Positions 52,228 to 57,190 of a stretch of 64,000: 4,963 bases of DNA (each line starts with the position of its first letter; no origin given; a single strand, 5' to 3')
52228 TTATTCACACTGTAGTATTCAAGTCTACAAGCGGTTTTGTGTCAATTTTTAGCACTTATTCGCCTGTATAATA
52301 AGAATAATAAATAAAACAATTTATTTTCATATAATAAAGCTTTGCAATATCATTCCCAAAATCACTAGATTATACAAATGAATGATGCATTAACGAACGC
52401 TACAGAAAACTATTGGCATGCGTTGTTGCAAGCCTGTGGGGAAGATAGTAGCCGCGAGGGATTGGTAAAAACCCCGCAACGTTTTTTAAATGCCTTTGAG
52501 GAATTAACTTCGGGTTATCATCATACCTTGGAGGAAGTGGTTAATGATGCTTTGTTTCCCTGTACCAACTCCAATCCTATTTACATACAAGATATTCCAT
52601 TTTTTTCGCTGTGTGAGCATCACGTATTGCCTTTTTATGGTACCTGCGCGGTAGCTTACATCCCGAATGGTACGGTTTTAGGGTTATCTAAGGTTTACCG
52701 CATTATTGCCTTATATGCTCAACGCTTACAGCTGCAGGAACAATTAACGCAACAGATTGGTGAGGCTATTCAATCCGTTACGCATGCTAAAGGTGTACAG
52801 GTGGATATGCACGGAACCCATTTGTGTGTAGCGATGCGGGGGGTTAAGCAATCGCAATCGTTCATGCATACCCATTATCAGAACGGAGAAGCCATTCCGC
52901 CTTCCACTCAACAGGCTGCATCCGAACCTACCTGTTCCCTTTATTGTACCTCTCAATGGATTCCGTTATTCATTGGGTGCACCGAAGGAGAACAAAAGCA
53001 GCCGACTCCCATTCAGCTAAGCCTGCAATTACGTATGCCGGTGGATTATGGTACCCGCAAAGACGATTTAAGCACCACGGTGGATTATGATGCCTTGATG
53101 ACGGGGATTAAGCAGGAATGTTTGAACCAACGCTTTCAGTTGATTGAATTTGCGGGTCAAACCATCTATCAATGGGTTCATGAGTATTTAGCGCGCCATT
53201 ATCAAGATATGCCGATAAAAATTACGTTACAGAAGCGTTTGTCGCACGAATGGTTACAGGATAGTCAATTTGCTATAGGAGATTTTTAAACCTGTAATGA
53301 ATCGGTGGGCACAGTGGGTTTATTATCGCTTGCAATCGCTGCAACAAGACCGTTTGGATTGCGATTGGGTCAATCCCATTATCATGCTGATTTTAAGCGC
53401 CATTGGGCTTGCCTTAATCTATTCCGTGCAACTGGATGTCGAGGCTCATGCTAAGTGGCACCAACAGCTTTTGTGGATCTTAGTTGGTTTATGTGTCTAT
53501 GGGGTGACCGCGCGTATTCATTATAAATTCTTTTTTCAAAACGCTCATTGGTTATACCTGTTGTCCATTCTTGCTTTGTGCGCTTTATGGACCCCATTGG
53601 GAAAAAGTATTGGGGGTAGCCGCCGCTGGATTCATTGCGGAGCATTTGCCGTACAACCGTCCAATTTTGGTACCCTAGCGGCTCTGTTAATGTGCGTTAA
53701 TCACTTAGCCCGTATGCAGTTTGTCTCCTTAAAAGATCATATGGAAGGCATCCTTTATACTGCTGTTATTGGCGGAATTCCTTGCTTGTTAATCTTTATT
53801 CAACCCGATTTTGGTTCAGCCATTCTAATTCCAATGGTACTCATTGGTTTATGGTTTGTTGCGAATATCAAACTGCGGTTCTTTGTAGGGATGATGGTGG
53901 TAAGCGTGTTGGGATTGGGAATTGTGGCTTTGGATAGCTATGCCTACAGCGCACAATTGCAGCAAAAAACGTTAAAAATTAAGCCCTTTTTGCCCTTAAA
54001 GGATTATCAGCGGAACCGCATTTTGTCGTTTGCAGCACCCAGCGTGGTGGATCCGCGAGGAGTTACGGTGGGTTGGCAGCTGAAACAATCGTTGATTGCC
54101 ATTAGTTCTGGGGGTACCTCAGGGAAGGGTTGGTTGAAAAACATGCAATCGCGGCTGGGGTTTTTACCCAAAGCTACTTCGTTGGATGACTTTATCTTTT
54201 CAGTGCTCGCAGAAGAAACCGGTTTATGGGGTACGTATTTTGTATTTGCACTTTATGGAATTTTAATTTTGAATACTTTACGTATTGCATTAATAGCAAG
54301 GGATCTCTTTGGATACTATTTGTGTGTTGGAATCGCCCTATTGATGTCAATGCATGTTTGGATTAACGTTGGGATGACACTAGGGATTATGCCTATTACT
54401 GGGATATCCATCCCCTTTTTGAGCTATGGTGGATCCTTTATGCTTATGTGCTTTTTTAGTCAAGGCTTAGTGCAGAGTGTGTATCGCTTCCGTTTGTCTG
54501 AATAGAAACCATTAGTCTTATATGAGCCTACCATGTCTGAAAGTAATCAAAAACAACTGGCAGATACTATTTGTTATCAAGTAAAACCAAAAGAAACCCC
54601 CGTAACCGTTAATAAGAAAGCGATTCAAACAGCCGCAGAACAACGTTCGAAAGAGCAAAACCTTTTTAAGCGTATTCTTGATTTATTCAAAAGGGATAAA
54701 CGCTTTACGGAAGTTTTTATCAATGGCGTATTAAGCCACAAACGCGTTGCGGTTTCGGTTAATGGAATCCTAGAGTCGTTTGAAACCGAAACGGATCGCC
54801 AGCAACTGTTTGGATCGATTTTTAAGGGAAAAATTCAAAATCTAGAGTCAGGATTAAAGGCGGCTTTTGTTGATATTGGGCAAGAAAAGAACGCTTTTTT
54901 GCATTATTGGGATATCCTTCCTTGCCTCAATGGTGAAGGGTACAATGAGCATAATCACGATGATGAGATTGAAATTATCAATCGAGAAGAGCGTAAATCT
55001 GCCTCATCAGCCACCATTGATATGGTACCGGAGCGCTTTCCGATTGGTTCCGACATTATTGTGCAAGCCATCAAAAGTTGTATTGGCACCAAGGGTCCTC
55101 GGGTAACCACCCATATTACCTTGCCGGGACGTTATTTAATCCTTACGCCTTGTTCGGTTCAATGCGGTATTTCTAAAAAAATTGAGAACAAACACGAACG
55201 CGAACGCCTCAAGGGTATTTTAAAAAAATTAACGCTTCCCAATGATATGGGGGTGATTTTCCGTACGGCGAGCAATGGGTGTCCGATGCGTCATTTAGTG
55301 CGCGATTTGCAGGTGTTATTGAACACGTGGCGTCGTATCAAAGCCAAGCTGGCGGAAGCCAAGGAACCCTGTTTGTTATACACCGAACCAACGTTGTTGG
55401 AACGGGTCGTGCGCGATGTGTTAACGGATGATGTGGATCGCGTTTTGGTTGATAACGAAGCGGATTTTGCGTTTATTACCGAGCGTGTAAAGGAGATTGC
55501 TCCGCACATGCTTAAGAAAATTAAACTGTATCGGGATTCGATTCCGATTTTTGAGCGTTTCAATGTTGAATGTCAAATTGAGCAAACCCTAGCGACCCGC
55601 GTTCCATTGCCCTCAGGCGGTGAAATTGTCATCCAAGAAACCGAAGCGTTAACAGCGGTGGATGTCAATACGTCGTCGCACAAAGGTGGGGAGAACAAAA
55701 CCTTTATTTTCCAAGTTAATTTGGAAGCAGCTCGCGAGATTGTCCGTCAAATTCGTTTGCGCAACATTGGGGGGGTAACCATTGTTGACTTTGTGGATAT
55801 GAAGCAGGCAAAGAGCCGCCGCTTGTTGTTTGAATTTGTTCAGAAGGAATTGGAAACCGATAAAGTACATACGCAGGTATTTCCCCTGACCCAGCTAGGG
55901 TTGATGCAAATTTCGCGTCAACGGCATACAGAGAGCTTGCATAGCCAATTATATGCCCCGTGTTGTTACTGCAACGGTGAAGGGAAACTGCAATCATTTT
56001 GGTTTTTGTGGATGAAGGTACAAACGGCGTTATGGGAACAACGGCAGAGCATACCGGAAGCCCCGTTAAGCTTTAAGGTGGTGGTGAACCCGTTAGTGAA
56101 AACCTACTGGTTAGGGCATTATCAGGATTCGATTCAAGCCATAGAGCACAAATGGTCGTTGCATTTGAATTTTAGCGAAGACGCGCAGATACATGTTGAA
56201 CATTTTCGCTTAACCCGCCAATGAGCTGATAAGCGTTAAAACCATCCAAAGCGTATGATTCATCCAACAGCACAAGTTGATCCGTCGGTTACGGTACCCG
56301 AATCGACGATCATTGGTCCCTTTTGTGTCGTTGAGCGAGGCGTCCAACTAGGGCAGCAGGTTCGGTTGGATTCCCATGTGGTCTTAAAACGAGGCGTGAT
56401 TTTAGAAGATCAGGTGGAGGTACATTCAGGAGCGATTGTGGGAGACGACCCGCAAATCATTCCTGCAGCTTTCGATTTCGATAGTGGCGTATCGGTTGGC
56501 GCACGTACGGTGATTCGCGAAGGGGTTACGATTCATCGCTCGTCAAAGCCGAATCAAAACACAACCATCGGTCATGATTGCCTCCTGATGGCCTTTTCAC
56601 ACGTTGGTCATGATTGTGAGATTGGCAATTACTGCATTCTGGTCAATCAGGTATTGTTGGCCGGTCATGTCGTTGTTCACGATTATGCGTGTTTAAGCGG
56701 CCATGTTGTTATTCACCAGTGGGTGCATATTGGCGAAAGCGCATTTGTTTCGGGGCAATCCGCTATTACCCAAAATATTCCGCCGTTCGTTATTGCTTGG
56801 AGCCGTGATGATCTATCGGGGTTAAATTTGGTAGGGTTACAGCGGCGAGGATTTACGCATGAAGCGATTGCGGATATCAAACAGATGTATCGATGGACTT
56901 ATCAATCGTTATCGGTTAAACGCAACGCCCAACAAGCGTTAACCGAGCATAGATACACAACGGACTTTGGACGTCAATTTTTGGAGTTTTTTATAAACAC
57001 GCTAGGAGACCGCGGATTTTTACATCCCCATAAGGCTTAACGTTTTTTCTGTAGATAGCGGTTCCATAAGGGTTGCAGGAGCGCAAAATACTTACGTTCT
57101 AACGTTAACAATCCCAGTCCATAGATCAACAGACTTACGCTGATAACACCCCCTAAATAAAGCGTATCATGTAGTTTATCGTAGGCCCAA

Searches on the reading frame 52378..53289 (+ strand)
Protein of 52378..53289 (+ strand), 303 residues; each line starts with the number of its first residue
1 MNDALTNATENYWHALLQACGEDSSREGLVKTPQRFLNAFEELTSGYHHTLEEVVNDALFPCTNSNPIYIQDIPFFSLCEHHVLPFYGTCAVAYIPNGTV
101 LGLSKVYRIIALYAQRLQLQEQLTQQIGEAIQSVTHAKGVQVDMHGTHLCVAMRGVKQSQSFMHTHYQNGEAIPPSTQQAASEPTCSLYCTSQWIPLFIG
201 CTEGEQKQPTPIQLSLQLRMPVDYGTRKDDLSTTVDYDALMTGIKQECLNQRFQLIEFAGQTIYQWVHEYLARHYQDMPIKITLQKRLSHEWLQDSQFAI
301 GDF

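Call 85: search_protein_families(library=pfam, proteins=[window:52378-53289:+], max_evalue=0.00001)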
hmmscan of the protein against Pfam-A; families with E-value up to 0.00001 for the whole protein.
window:52378-53289:+ (303 aa): 2 families
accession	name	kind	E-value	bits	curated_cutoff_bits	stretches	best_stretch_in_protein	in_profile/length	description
PF01227.27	GTP_cyclohydroI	-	1.2e-56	191.4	27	1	11-172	3-164/179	GTP cyclohydrolase I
PF02152.23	FolB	-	2.6e-13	50.9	31.8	1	197-286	10-96/113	Dihydroneopterin aldolase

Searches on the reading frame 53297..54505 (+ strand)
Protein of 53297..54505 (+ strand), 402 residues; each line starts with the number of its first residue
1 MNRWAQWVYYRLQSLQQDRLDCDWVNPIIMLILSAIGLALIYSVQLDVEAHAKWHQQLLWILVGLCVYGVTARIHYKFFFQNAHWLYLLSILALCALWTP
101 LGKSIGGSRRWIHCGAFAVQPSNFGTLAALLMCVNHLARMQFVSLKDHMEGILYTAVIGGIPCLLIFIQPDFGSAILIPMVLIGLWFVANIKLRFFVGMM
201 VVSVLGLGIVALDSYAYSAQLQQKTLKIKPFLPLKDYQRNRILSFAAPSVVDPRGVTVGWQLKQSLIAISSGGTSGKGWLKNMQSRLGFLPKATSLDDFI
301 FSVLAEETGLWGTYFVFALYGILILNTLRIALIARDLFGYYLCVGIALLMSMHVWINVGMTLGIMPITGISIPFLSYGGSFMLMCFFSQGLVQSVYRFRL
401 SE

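Call 85: search_protein_families(library=pfam, proteins=[window:53297-54505:+], max_evalue=0.00001)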
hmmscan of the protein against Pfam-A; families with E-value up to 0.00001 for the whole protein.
window:53297-54505:+ (402 aa): 1 family
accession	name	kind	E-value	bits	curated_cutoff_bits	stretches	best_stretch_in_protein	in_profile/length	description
PF01098.24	FTSW_RODA_SPOVE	-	2.7e-73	247.4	26.4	1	28-398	6-353/356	Cell cycle protein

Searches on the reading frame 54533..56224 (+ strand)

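Call 62: search_protein_families(library=pfam, proteins=[window:54533-56224:+], max_evalue=0.00001)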
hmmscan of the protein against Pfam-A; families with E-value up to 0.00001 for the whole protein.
window:54533-56224:+ (563 aa): 1 family
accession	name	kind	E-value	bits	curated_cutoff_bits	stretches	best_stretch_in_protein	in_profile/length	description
PF10150.14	RNase_E_G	-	2e-92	309.9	25.5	1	196-464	1-269/270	Ribonuclease E/G family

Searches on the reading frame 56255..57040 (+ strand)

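Call 85: search_protein_families(library=pfam, proteins=[window:56255-57040:+], max_evalue=0.00001)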
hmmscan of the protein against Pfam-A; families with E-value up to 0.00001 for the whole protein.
window:56255-57040:+ (261 aa): 4 families
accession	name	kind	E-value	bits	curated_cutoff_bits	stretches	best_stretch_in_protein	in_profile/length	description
PF00132.30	Hexapep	-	6.4e-24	83.1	27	1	102-136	1-35/36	Bacterial transferase hexapeptide (six repeats)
PF13720.11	Acetyltransf_11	-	5.6e-14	52.8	24.5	1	175-248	2-76/82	Udp N-acetylglucosamine O-acyltransferase; Domain 2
PF25084.1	LbH_EIF2B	-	3.6e-10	40.2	54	0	79-162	22-102/105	EIF2B subunit epsilon LbH domain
PF25087.1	GMPPB_C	-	2.4e-07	30.9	39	0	73-162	17-103/110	GMPPB C-terminal domain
